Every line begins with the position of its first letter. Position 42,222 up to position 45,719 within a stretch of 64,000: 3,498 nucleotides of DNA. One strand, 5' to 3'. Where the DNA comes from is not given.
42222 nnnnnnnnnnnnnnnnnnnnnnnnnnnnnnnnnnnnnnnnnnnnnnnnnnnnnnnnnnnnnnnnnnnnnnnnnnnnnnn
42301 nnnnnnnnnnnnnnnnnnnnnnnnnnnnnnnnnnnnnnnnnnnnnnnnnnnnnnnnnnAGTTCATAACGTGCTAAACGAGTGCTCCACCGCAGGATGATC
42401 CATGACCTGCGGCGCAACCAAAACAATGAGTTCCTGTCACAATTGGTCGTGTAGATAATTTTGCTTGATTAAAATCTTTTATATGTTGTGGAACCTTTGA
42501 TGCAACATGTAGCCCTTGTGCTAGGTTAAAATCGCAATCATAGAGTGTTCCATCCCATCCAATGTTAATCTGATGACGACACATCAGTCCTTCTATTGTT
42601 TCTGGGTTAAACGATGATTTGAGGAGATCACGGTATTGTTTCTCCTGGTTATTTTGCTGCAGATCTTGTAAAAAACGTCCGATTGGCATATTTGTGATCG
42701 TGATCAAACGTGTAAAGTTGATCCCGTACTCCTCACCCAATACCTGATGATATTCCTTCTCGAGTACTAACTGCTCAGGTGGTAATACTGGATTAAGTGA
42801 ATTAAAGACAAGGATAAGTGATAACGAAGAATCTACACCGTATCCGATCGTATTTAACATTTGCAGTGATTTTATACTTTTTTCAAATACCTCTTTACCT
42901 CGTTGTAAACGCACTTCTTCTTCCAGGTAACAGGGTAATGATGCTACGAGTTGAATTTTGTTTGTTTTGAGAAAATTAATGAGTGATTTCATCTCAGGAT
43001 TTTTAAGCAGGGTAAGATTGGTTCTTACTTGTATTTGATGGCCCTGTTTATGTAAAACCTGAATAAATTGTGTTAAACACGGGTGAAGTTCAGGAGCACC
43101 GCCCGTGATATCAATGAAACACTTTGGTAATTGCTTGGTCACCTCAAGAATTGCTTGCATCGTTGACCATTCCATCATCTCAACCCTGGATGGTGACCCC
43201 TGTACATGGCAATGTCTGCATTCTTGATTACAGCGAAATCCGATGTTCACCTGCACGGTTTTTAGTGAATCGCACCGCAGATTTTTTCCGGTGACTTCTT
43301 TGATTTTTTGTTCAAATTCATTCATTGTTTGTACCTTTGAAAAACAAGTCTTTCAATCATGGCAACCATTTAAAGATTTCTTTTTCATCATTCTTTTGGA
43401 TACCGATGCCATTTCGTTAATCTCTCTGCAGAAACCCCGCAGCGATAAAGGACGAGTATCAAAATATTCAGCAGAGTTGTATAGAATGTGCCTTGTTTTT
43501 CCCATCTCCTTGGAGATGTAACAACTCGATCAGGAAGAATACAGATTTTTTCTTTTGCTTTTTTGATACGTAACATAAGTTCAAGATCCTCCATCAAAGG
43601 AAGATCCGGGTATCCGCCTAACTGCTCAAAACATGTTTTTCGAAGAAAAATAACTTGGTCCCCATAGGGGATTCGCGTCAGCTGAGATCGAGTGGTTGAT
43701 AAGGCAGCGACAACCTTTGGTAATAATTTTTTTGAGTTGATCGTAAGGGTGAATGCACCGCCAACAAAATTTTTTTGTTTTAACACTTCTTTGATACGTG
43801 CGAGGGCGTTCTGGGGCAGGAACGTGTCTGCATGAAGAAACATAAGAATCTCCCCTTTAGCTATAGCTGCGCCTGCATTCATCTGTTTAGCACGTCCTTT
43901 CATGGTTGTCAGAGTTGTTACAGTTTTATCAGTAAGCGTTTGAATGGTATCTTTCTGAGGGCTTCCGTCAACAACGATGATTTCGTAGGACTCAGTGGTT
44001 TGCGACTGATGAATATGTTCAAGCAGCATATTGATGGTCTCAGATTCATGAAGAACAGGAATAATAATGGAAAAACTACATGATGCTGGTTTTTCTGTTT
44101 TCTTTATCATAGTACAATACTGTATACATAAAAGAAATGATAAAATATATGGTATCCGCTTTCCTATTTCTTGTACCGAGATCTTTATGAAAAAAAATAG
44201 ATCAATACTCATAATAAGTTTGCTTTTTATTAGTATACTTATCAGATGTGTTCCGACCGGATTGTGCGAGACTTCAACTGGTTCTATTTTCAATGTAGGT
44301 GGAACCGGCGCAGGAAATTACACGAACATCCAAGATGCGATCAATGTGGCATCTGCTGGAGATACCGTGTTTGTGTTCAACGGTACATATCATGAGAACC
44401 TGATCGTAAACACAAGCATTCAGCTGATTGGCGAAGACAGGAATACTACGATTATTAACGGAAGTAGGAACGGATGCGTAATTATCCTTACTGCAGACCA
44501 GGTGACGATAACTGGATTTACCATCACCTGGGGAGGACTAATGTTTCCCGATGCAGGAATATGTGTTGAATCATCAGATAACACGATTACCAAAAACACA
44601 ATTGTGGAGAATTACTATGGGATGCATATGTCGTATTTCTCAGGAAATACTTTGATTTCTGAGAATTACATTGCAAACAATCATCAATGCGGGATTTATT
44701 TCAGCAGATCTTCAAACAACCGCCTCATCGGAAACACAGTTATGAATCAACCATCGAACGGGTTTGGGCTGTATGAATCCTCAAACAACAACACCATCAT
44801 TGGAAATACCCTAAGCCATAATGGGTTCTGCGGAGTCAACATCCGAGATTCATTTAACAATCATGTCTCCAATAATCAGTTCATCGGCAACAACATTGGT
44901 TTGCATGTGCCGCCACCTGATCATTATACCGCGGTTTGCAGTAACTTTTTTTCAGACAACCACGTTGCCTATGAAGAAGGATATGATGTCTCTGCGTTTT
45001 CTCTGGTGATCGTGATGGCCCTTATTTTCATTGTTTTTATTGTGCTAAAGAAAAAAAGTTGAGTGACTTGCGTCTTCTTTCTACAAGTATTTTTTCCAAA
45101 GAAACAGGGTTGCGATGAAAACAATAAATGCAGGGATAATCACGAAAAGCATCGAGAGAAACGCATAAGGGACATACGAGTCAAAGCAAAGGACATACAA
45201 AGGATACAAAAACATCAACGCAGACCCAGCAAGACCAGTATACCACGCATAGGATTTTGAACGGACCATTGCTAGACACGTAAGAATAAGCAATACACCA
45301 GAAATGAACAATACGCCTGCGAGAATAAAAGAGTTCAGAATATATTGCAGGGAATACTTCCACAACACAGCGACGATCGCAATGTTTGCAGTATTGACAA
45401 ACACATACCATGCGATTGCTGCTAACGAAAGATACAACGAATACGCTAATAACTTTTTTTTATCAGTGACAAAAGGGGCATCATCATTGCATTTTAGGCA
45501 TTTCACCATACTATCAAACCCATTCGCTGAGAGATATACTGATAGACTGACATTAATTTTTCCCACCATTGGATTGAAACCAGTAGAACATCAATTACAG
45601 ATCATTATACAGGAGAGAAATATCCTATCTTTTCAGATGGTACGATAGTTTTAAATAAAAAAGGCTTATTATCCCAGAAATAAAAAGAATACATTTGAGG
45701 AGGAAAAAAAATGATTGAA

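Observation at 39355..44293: Radical SAM/Cys-rich (ArsS-like) cassette in an archaeon: two glycosyltransferases, DedA, an HdrD-like CCG Fe-S protein and a DsrE-like gene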

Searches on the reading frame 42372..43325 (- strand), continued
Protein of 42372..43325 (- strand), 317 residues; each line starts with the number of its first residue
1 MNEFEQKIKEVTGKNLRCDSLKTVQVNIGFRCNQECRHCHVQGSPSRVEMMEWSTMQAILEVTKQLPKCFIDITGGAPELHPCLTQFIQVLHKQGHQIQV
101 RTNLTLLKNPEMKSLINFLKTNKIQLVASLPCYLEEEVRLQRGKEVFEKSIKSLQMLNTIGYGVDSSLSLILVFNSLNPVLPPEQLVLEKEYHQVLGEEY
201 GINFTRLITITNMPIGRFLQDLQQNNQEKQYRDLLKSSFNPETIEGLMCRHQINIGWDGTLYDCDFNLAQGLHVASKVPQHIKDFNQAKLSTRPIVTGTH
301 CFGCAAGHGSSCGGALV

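Call 70: search_protein_families(library=pfam, proteins=[L053:9259-11496:+, L057:6005-8254:+, L059:907-3153:+, L061:2080-4578:+, L074:10857-12617:+, L089:5490-7775:+, L050:1090-2814:+, L017:8112-9356:+, L062:10955-11740:+, L049:1686-2600:+], max_evalue=0.00001)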
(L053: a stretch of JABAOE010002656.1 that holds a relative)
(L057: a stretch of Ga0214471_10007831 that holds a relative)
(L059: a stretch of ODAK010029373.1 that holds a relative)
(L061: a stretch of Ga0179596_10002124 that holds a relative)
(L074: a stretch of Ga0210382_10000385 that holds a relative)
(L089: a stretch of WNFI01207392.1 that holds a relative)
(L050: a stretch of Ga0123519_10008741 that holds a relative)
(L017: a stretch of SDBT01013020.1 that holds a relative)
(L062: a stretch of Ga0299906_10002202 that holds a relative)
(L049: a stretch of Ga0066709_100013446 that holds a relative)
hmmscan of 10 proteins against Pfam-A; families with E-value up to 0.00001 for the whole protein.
L053:9259-11496:+ (746 aa): 8 families
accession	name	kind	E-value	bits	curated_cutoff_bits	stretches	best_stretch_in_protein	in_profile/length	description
PF07992.20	Pyr_redox_2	-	3.8e-61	207.5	26.1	1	270-590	2-291/291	Pyridine nucleotide-disulphide oxidoreductase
PF02852.28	Pyr_redox_dim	-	7.2e-28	97.4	25.3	1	612-720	1-109/110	Pyridine nucleotide-disulphide oxidoreductase, dimerisation domain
PF09335.16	VTT_dom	-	2.7e-22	80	33.9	1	102-215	4-122/123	VTT domain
PF00070.33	Pyr_redox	-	9.4e-22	77.8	22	1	439-509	1-71/82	Pyridine nucleotide-disulphide oxidoreductase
PF13738.12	Pyr_redox_3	-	9.6e-09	35.3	30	1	272-574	1-305/305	Pyridine nucleotide-disulphide oxidoreductase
PF01134.28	GIDA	-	7e-08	32.4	22.1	1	270-327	1-56/391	Glucose inhibited division protein A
PF03486.20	HI0933_like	-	1e-06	28.9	50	0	270-310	2-43/244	HI0933-like protein Rossmann domain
PF01262.27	AlaDh_PNT_C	-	7.1e-06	26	23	0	270-300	30-60/214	Alanine dehydrogenase/PNT, C-terminal domain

L057:6005-8254:+ (750 aa): 8 families
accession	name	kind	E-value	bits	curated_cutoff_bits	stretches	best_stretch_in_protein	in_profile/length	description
PF07992.20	Pyr_redox_2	-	2.6e-63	214.6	26.1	1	274-594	2-291/291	Pyridine nucleotide-disulphide oxidoreductase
PF02852.28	Pyr_redox_dim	-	8e-28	97.3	25.3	1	616-724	1-109/110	Pyridine nucleotide-disulphide oxidoreductase, dimerisation domain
PF09335.16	VTT_dom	-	1.4e-21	77.6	33.9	1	111-224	4-122/123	VTT domain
PF00070.33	Pyr_redox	-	4.2e-21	75.7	22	1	443-509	1-67/82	Pyridine nucleotide-disulphide oxidoreductase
PF13738.12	Pyr_redox_3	-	2.2e-11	44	30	1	393-578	116-305/305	Pyridine nucleotide-disulphide oxidoreductase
PF01134.28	GIDA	-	5.7e-08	32.7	22.1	1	275-333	2-58/391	Glucose inhibited division protein A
PF01266.30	DAO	-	1.4e-07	31.8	27.9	0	275-307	2-35/353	FAD dependent oxidoreductase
PF03486.20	HI0933_like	-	8e-06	25.9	50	0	274-309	2-37/244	HI0933-like protein Rossmann domain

L059:907-3153:+ (749 aa): 9 families
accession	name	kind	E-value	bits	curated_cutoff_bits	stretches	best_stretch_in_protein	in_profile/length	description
PF07992.20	Pyr_redox_2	-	4.2e-64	217.2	26.1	1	277-593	2-291/291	Pyridine nucleotide-disulphide oxidoreductase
PF02852.28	Pyr_redox_dim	-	2.7e-28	98.8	25.3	1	615-723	1-109/110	Pyridine nucleotide-disulphide oxidoreductase, dimerisation domain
PF00070.33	Pyr_redox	-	2.5e-22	79.6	22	1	442-513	1-72/82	Pyridine nucleotide-disulphide oxidoreductase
PF09335.16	VTT_dom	-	2.4e-19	70.5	33.9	1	109-222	4-122/123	VTT domain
PF13738.12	Pyr_redox_3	-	3.5e-11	43.3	30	1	390-577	112-305/305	Pyridine nucleotide-disulphide oxidoreductase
PF01266.30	DAO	-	1.8e-09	38.1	27.9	0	278-310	2-35/353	FAD dependent oxidoreductase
PF03486.20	HI0933_like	-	1.9e-08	34.5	50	0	277-359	2-87/244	HI0933-like protein Rossmann domain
PF01134.28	GIDA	-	5.1e-08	32.8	22.1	0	278-336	2-58/391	Glucose inhibited division protein A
PF13450.12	NAD_binding_8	-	1.6e-06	28.7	21.9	0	280-313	1-35/68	NAD(P)-binding Rossmann-like domain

L061:2080-4578:+ (833 aa): 8 families
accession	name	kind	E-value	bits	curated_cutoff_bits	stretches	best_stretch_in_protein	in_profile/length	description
PF07992.20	Pyr_redox_2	-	8.3e-59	199.8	26.1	1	357-677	2-291/291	Pyridine nucleotide-disulphide oxidoreductase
PF02852.28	Pyr_redox_dim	-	9.1e-28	97.1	25.3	1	699-805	1-107/110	Pyridine nucleotide-disulphide oxidoreductase, dimerisation domain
PF09335.16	VTT_dom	-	3.9e-22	79.4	33.9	1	189-302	4-122/123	VTT domain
PF00070.33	Pyr_redox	-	1e-21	77.7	22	1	526-596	1-71/82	Pyridine nucleotide-disulphide oxidoreductase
PF13738.12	Pyr_redox_3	-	2.2e-09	37.4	30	0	479-661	117-305/305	Pyridine nucleotide-disulphide oxidoreductase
PF01266.30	DAO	-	1.2e-07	32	27.9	0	358-390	2-35/353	FAD dependent oxidoreductase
PF01134.28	GIDA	-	1.8e-07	31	22.1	0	358-415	2-57/391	Glucose inhibited division protein A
PF02737.24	3HCDH_N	-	8.6e-06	26.2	22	0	528-583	3-58/180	3-hydroxyacyl-CoA dehydrogenase, NAD binding domain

L074:10857-12617:+ (587 aa): 8 families
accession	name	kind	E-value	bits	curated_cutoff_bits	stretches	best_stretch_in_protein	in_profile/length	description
PF07992.20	Pyr_redox_2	-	9e-62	209.5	26.1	1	267-587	2-291/291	Pyridine nucleotide-disulphide oxidoreductase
PF09335.16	VTT_dom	-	2.7e-22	80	33.9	1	99-212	4-122/123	VTT domain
PF00070.33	Pyr_redox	-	3e-22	79.4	22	1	436-506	1-71/82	Pyridine nucleotide-disulphide oxidoreductase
PF13738.12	Pyr_redox_3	-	5.3e-11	42.8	30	1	389-571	117-305/305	Pyridine nucleotide-disulphide oxidoreductase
PF01134.28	GIDA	-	7.5e-09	35.6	22.1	1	268-325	2-57/391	Glucose inhibited division protein A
PF01266.30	DAO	-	9.4e-09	35.7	27.9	0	268-300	2-35/353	FAD dependent oxidoreductase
PF03486.20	HI0933_like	-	1e-06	28.8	50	0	267-301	2-36/244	HI0933-like protein Rossmann domain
PF02737.24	3HCDH_N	-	6.6e-06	26.6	22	0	438-496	3-61/180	3-hydroxyacyl-CoA dehydrogenase, NAD binding domain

L089:5490-7775:+ (762 aa): 8 families
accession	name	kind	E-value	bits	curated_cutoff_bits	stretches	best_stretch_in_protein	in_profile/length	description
PF07992.20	Pyr_redox_2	-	8.1e-65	219.5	26.1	1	290-606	2-291/291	Pyridine nucleotide-disulphide oxidoreductase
PF02852.28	Pyr_redox_dim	-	2.8e-28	98.7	25.3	1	628-736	1-109/110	Pyridine nucleotide-disulphide oxidoreductase, dimerisation domain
PF09335.16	VTT_dom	-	1.1e-21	78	33.9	1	121-235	3-122/123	VTT domain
PF00070.33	Pyr_redox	-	2e-21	76.7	22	1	455-524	1-70/82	Pyridine nucleotide-disulphide oxidoreductase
PF13738.12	Pyr_redox_3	-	3.2e-08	33.6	30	0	405-590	114-305/305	Pyridine nucleotide-disulphide oxidoreductase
PF03486.20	HI0933_like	-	8.2e-08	32.4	50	0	290-324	2-36/244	HI0933-like protein Rossmann domain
PF01134.28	GIDA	-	2.3e-07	30.7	22.1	0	290-349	1-58/391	Glucose inhibited division protein A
PF01266.30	DAO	-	6.9e-06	26.3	27.9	0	291-323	2-35/353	FAD dependent oxidoreductase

L050:1090-2814:+ (575 aa): 3 families
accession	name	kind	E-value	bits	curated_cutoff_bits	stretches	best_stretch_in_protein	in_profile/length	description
PF09335.16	VTT_dom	-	7.9e-28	97.8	33.9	1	418-535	1-122/123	VTT domain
PF02754.22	CCG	-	2e-11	44.2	20.6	1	231-313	1-83/85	Cysteine-rich domain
PF13183.11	Fer4_8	-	2e-06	28.7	27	1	23-75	2-68/68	4Fe-4S dicluster domain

L017:8112-9356:+ (415 aa): 2 families
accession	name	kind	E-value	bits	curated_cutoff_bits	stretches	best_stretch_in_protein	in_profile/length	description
PF09335.16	VTT_dom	-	1.2e-30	107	33.9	1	240-358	1-122/123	VTT domain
PF09719.15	C_GCAxxG_C_C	-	2.5e-26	92.5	27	1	23-149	1-117/118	Putative redox-active protein (C_GCAxxG_C_C)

L062:10955-11740:+ (262 aa): 1 family
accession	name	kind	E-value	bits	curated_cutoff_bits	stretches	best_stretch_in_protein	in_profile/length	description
PF09335.16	VTT_dom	-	9.1e-26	91.2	33.9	1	89-206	1-122/123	VTT domain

L049:1686-2600:+ (305 aa): 1 family
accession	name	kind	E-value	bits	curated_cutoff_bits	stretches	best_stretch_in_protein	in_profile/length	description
PF09335.16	VTT_dom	-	5e-34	117.8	33.9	1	136-252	2-121/123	VTT domain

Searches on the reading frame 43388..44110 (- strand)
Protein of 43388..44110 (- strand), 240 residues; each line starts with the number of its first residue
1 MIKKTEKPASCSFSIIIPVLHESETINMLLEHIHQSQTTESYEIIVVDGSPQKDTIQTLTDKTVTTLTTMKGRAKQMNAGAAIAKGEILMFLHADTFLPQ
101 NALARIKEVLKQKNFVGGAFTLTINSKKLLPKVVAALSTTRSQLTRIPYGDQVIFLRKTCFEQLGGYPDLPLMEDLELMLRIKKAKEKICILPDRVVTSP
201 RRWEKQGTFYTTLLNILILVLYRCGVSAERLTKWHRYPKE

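Call 3: search_protein_families(library=ncbifam, proteins=[window:43388-44110:-], max_evalue=0.01)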
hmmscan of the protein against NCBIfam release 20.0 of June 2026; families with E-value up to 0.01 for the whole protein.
window:43388-44110:- (240 aa): 17 families
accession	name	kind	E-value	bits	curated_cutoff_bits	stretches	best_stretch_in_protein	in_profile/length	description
TIGR04283.1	glyco_like_mftF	equivalog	2.4e-74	249.6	182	1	14-234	2-220/221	TIGR04283 family arsenosugar biosynthesis glycosyltransferase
TIGR03965.1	mycofact_glyco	equivalog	3e-11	42.9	280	1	8-200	71-281/467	mycofactocin biosynthesis glycosyltransferase MftF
NF041875.1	EPS_EpsD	equivalog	6.9e-10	38.8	370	1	14-197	2-204/325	exopolysaccharide biosynthesis glycosyltransferase EpsD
TIGR03937.1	PgaC_IcaA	equivalog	7.9e-10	38.2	422.3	1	8-117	42-157/407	poly-beta-1,6-N-acetyl-D-glucosamine synthase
NF010496.0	PRK13915.1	equivalog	4.1e-07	29.4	262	1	9-101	29-132/307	glucosyl-3-phosphoglycerate synthase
NF047683.1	TeichurnBiosyTuaG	equivalog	3.7e-06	26.8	400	1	12-132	7-135/252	teichuronic acid biosynthesis protein TuaG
NF007482.0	PRK10073.1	equivalog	1.7e-05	24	423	1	11-99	6-99/334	glycosyltransferase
TIGR04182.1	glyco_TIGR04182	equivalog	8.3e-05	22.1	325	1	14-110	3-98/293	S-layer glycoprotein N-glycosyltransferase AglJ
NF045692.1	OglycostaseCruG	equivalog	0.0001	21.4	600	1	11-61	41-90/386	2'-O-glycosyltransferase CruG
NF038299.1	EPS_HpsN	equivalog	0.00014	21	425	1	13-128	3-124/317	hormogonium polysaccharide biosynthesis glycosyltransferase HpsN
NF007986.1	PRK10714.1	equivalog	0.00018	20.6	529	1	13-118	8-123/316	undecaprenyl-phosphate 4-deoxy-4-formamido-L-arabinose transferase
TIGR03111.1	glyc2_xrt_Gpos1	hypoth_equivalog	0.00027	19.8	363.95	1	12-114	50-160/439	TIGR03111 family XrtG-associated glycosyltransferase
NF050819.1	PolSacchBiosHfsG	equivalog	0.00033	19.9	500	1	9-123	10-132/302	polysaccharide biosynthesis protein HfsG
NF038302.1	EPS_HpsE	equivalog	0.0019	17.2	300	1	12-124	2-124/307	hormogonium polysaccharide biosynthesis glycosyltransferase HpsE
NF050050.1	ProtGlycPglI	equivalog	0.0043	16.5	500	1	13-108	4-106/306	GalNAc(5)-diNAcBac-PP-undecaprenol beta-1,3-glucosyltransferase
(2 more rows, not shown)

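Call 4: search_protein_families(library=pfam, proteins=[window:43388-44110:-], max_evalue=0.01)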
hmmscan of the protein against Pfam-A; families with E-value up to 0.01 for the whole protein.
window:43388-44110:- (240 aa): 3 families
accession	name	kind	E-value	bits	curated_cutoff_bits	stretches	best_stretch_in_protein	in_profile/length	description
PF00535.33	Glycos_transf_2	-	2.1e-14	54.3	23.3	1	14-125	1-120/168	Glycosyl transferase family 2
PF10111.15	Glyco_tranf_2_2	-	1.6e-10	41.4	27.3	1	14-114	1-110/276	Glycosyltransferase like family 2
PF13641.12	Glyco_tranf_2_3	-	8.5e-08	32.9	27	1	13-199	3-211/230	Glycosyltransferase like family 2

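Call 87: search_solved_structures(query=window:43388-44110:-, max_evalue=0.0001)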
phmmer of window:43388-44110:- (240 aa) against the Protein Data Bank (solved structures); distinct sequences matched with E-value up to 0.0001: 3.
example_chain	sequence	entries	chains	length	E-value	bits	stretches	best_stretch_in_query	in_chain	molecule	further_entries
9omj_A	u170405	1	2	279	1.1e-06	31.8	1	12-168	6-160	Glycosyltransferase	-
9omh_A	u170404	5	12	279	1.3e-06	31.5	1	13-168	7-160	Glycosyltransferase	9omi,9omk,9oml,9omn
9omm_A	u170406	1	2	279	1.4e-06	31.4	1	13-168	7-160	Glycosyltransferase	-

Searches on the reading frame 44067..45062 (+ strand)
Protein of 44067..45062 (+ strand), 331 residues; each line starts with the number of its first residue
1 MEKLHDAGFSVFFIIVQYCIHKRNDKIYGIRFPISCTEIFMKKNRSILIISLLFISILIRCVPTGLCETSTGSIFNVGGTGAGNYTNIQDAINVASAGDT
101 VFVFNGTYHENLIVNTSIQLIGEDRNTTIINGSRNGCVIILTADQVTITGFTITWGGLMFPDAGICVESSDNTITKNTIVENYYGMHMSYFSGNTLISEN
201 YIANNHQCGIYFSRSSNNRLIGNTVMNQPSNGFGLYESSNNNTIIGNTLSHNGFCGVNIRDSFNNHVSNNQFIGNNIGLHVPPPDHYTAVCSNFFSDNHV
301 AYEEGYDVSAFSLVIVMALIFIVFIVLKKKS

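Call 3: search_protein_families(library=ncbifam, proteins=[window:44067-45062:+], max_evalue=0.01)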
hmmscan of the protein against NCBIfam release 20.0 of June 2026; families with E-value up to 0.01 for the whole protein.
window:44067-45062:+ (331 aa): 5 families
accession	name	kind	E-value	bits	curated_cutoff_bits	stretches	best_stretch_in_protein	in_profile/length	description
TIGR04247.1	NosD_copper_fam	subfamily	2.6e-26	92.1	300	2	88-188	1-102/377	nitrous oxide reductase family maturation protein NosD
TIGR03804.1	para_beta_helix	repeat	1.6e-17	62.9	19.45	3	185-225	1-39/44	parallel beta-helix repeat protein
TIGR03805.1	beta_helix_1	subfamily_domain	3.7e-05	22.9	141.5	1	88-281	1-179/314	parallel beta-helix domain-containing protein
NF038177.1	epimerase_AlgG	equivalog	4.4e-05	22.3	700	1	182-277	320-415/519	mannuronan 5-epimerase AlgG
NF047854.1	LIC10774_subfam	equivalog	0.00017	20.6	380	1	137-228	166-266/358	LIC10774/LIC10365 family surface protein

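Call 4: search_protein_families(library=pfam, proteins=[window:44067-45062:+], max_evalue=0.01)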
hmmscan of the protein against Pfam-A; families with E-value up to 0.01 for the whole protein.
window:44067-45062:+ (331 aa): 3 families
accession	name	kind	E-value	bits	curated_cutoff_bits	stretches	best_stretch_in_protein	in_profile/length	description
PF13229.12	Beta_helix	-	4.1e-21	75.7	25.9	1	138-279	3-142/158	Right handed beta helix region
PF05048.19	NosD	-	2.7e-20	73.2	23.6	1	93-277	2-174/212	Periplasmic copper-binding protein (NosD)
PF07602.17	DUF1565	-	4.4e-07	29.9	20.3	1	132-280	95-203/257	Protein of unknown function (DUF1565)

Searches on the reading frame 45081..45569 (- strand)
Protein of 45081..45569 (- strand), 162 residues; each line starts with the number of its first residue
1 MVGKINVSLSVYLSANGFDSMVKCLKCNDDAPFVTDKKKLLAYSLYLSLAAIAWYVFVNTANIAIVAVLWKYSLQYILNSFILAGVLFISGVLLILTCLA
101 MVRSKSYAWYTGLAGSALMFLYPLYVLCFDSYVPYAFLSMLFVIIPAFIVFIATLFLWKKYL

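Call 21: search_protein_families(library=ncbifam, proteins=[window:45081-45569:-], max_evalue=0.001)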
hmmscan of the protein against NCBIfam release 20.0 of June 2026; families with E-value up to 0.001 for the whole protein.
window:45081-45569:- (162 aa): 0 families
